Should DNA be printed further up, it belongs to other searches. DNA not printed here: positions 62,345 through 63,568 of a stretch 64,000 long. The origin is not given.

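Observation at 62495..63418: Single-polypeptide fusion of TsaC/YrdC with the N-terminal domain of TsaB, downstream of tsaE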

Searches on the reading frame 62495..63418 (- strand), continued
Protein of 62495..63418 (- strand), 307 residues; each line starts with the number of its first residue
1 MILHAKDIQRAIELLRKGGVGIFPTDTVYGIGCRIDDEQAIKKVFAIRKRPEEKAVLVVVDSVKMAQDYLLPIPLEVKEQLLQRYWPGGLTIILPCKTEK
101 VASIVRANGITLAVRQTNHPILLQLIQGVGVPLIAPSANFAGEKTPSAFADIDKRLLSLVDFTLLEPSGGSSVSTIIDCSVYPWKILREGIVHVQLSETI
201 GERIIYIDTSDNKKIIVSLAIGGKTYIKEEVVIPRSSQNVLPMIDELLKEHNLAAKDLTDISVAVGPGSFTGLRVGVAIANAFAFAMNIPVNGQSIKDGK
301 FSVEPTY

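Call 38: find_related_loci(query=A2, collection=genome_contigs, flank=3000)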
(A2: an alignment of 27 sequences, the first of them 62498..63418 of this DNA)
Query A2 (307 aa) in genome_contigs; peptide patterns used: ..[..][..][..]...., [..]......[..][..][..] (x = any residue, [..] = any of these).
600 stretches matched a pattern (row limit reached: there are more); 595 encode a relative of the query (tblastn E <= 1e-3); the best 80 are kept; 80 distinct loci.
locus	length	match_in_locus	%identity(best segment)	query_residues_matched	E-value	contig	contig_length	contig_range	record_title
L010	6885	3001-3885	48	7-296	8e-96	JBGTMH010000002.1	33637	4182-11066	MAG: Patescibacteria group bacterium isolate JTS-RE358 k141_11995460, whole genome shotgun sequence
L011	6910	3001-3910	66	4-307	9e-104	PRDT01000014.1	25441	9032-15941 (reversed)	MAG: Candidatus Levyibacteriota bacterium isolate Amazon FNV 2010 10 14 contig_65_143232882length25441multi3in0, whole g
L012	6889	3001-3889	53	1-296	5e-85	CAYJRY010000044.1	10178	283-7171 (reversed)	MAG TPA_asm: uncultured Gammaproteobacteria bacterium isolate ERP125453_co1_466 genome assembly, contig: NODE_7708_lengt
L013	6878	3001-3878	57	7-296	2e-76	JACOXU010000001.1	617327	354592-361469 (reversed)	MAG: Candidatus Levyibacteriota bacterium isolate NC_groundwater_161_Ag_S-0.1um_37_19 S4_GD2017_2_S1_scaffold_10, whole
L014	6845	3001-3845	57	15-307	1e-74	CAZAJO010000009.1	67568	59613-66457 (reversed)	MAG TPA_asm: uncultured Gammaproteobacteria bacterium isolate SRP342105_co1_429 genome assembly, contig: NODE_507_length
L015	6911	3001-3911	47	2-307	8e-73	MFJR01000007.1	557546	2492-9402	MAG: Candidatus Gottesmanbacteria bacterium RIFCSPLOWO2_01_FULL_39_12b rifcsplowo2_01_scaffold_21, whole genome shotgun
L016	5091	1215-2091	47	7-302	1e-76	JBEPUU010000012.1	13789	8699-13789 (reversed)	MAG: bacterium isolate 22E.metabat2_refined.014_sub NODE_3869_length_13789_cov_5.028761, whole genome shotgun sequence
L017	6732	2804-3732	46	6-296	5e-74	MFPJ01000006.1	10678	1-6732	MAG: Candidatus Levybacteria bacterium RIFCSPLOWO2_12_FULL_39_17 rifcsplowo2_12_scaffold_14485, whole genome shotgun seq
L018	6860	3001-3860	48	6-298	1e-71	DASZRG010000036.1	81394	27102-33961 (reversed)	MAG TPA_asm: Patescibacteria group bacterium isolate SMAG_U6018 k141_95665, whole genome shotgun sequence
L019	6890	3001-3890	45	6-307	7e-74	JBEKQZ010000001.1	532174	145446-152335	MAG: Candidatus Levyibacteriota bacterium isolate SPRUCE 49 SPRUCE_49_1, whole genome shotgun sequence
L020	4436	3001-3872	45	8-307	5e-66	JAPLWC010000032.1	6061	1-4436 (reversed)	MAG: Candidatus Gottesmanbacteria bacterium isolate LacPavin_0920_SED3_MAG_47_8 LacPavin_0920_SED3_scaffold_1210445, who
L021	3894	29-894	43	6-296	2e-62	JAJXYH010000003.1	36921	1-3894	MAG: bacterium isolate BP6.bin75 NODE_1527_length_36921_cov_1.852231, whole genome shotgun sequence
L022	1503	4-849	38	14-307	3e-54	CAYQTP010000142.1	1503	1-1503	MAG TPA_asm: uncultured Gammaproteobacteria bacterium isolate SRP050083_co3_164 genome assembly, contig: NODE_171124_len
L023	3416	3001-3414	55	6-143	3e-48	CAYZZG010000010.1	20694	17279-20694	MAG TPA_asm: uncultured Gammaproteobacteria bacterium isolate binchicken_co251_287 genome assembly, contig: NODE_3556_le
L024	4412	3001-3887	39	2-307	2e-56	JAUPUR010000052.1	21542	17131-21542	MAG: Patescibacteria group bacterium isolate erpe_2018_sw_18hr_WHONDRS-SW48-000091_B_bin.71 scaffold_312809, whole genom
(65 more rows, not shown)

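Call 42: predict_structure(alignment_id=A2)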
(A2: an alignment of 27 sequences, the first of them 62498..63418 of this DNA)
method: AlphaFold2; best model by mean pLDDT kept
length: 307 residues; sequences in the alignment: 27
mean_pLDDT: 91.6   pTM: 0.68
mean pLDDT of the five models: 91.6, 90.6, 90.1, 89.1, 88.2
residues with pLDDT >= 90: 222; 70-90: 74; 50-70: 10; < 50: 1
segments of 3 or more residues with pLDDT < 50: none
pLDDT, mean of each block of 10 residues (from residue 1): 81 98 96 98 96 93 98 94 95 98 95 97 98 96 93 96 89 92 87 72 89 93 90 86 96 90 85 90 89 82 83
secondary structure, 60 per line:
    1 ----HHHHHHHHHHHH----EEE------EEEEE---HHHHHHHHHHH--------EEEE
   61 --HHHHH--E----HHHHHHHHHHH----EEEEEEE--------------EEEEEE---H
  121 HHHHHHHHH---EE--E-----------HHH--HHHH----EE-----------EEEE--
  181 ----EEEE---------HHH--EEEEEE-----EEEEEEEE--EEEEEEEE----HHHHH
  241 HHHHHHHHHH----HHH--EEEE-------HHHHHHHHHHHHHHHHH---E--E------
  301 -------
elements in order: H5-16 E21-23 E30-34 H38-48 E57-60 H63-67 H75-85 E90-96 E111-116 H120-129 H154-157 E175-178 E185-188 E203-208 E214-221 E224-231 H236-250 E260-263 H271-287

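Call 44: fold_search(model_id=the predicted structure, library=pdb)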
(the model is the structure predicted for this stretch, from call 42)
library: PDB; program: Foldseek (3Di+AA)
matches with E <= 10: 835; with E <= 0.001: 94
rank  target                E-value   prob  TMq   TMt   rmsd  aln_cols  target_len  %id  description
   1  6f89_A                2.2e-20  1.00  0.57  0.51  16.7       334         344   22  Structure of H234A/Y235A P.abyssi Sua5 (released 2018-04-25)
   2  6f89_B                4.5e-20  1.00  0.55  0.52  16.8       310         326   23  Structure of H234A/Y235A P.abyssi Sua5 (released 2018-04-25)
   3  9dg5_B                4.7e-19  1.00  0.58  0.55  16.1       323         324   24  Thermotoga maritima threonylcarbamoyl adenylate synthase (TsaC2) in complex with L-threonine, magnesium and ATP (released 2025-11-12)
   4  6f87_A                8.1e-19  1.00  0.57  0.51  17.3       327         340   22  Crystal structure of P. abyssi Sua5 complexed with L-threonine and PPi (released 2018-04-25)
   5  6f8y_C                1.2e-18  1.00  0.57  0.52  17.3       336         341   22  Crystal structure of P. abyssi Sua5 complexed with L-threonine (released 2018-04-25)
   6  9dsv_A                1.7e-18  1.00  0.57  0.54  16.2       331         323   25  Thermotoga maritima threonylcarbamoyl adenylate synthase (TsaC2) in complex with N-carboxy-L-threonine, magnesium and  (released 2025-10-29)
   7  3aje                  2.5e-18  1.00  0.56  0.52   1.6       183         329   38  Crystal structure of S. tokodaii Sua5 complexed with L-threonine and AMPPNP (released 2011-04-13)
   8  9dsq_A                3.2e-18  1.00  0.55  0.53   2.1       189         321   35  Thermotoga maritima threonylcarbamoyl adenylate synthase (TsaC2) in complex with products TC-AMP and pyrophosphate (released 2025-10-29)
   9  9d3h_B                4.6e-18  1.00  0.57  0.52   1.7       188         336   35  Thermotoga maritima threonylcarbamoyl adenylate synthase (TsaC2) in complex with N-carboxy-L-threonine, magnesium and  (released 2025-12-10)
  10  9dsw_B                5.5e-18  1.00  0.57  0.54  16.3       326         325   24  Thermotoga maritima threonylcarbamoyl adenylate synthase (TsaC2) in complex with L-threonine (released 2025-10-29)
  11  9d3h_A                1.0e-17  1.00  0.56  0.51   1.9       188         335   35  Thermotoga maritima threonylcarbamoyl adenylate synthase (TsaC2) in complex with N-carboxy-L-threonine, magnesium and  (released 2025-12-10)
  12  9dsq_B                1.7e-17  1.00  0.57  0.55  16.1       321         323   24  Thermotoga maritima threonylcarbamoyl adenylate synthase (TsaC2) in complex with products TC-AMP and pyrophosphate (released 2025-10-29)
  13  2eqa                  2.6e-17  1.00  0.56  0.52   8.1       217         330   33  Crystal Structure of the hypothetical Sua5 protein from Sulfolobus tokodaii (released 2008-01-15)
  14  3vth_B                7.0e-15  1.00  0.52  0.26  15.9       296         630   16  Crystal structure of full-length HypF in the phosphate- and nucleotide-bound form (released 2012-07-04)
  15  1k7j                  3.1e-14  1.00  0.56  0.82   2.4       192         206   26  Structural Genomics, protein TF1 (released 2002-08-14)
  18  1hru_A                4.7e-13  1.00  0.49  0.78   2.7       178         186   25  THE STRUCTURE OF THE YRDC GENE PRODUCT FROM E.COLI (released 2001-01-31)
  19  1hru_B                8.0e-13  1.00  0.51  0.82   2.3       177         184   27  THE STRUCTURE OF THE YRDC GENE PRODUCT FROM E.COLI (released 2001-01-31)
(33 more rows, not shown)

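Call 47: find_homologous_proteins(query=L002:6600-6917:+)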
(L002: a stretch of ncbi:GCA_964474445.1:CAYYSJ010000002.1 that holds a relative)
Query L002:6600-6917:+ (106 aa): 304 proteins with E <= 0.001 among 338 candidates; the best 120 are listed.
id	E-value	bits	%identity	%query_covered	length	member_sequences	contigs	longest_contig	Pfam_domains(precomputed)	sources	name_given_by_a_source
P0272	7.8e-62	223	100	100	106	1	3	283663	PF00814.32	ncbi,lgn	-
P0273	1.2e-47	178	78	100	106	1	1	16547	PF00814.32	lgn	-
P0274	1.3e-47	178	81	100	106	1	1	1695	PF00814.32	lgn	-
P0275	1.8e-47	177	81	100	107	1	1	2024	PF00814.32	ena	-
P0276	1.7e-46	174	75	100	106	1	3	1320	PF00814.32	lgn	-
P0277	2.0e-46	174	76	100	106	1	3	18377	PF00814.32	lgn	-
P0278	2.9e-46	173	80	100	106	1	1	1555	PF00814.32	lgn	-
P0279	8.6e-46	172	72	100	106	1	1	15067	PF00814.32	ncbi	-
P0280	4.5e-45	170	78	100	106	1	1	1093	PF00814.32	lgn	-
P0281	5.0e-45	169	77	100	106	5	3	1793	PF00814.32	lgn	-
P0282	1.6e-44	168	77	100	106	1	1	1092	PF00814.32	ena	-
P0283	1.9e-44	168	75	100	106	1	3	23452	PF00814.32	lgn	-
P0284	3.3e-44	167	76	100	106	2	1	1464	PF00814.32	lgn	-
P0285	4.1e-44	167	76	100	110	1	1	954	PF00814.32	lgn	-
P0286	4.2e-41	157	68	100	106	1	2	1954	PF00814.32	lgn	-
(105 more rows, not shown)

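Call 66: predict_structure(alignment_id=A3)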
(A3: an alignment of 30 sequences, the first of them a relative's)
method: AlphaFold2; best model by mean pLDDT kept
length: 296 residues; sequences in the alignment: 30
mean_pLDDT: 90.9   pTM: 0.69
mean pLDDT of the five models: 90.9, 90.0, 89.6, 89.3, 88.2
residues with pLDDT >= 90: 202; 70-90: 80; 50-70: 14; < 50: 0
segments of 3 or more residues with pLDDT < 50: none
pLDDT, mean of each block of 10 residues (from residue 1): 92 98 96 97 96 96 96 91 96 96 96 97 98 95 96 98 89 88 87 84 87 82 77 92 88 82 78 91 84 82
secondary structure, 60 per line:
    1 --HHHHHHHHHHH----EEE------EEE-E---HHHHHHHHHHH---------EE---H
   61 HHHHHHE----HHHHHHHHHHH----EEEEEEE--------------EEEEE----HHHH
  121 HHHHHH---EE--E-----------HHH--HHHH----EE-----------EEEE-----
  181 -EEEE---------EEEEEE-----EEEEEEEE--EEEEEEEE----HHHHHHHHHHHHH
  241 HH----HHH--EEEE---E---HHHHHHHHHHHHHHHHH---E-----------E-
elements in order: H3-13 E18-20 E27-29 H35-45 H60-66 H72-82 E87-93 E108-112 H117-126 H151-154 E172-175 E182-185 E195-200 E206-213 E216-223 H228-242 E252-255 H263-279

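Call 70: find_related_loci(query=A4, collection=viral_contigs, flank=10000)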
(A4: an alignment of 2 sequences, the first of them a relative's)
Query A4 (341 aa) in viral_contigs; peptide patterns used: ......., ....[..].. (x = any residue, [..] = any of these).
298 stretches matched a pattern; 11 encode a relative of the query (tblastn E <= 1e-3); 11 distinct loci.
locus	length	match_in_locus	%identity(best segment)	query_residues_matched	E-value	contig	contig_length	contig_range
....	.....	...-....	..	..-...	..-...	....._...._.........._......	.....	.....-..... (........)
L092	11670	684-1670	52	11-339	2e-89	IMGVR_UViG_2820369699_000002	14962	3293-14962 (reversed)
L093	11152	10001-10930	48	10-319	2e-86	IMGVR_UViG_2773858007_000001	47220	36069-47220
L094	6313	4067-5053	42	11-341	2e-78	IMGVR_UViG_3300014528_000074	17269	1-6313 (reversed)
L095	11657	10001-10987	41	11-341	4e-78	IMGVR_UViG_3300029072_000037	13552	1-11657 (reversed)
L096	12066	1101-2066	43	10-326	3e-77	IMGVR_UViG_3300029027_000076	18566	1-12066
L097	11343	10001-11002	41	4-341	7e-77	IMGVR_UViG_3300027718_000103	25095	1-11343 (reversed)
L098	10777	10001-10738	45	11-258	2e-65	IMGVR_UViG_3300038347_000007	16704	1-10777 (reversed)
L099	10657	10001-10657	47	10-228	2e-61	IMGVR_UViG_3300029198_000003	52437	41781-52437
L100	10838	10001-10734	55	10-230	6e-57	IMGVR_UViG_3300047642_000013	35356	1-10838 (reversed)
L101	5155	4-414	36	195-326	5e-19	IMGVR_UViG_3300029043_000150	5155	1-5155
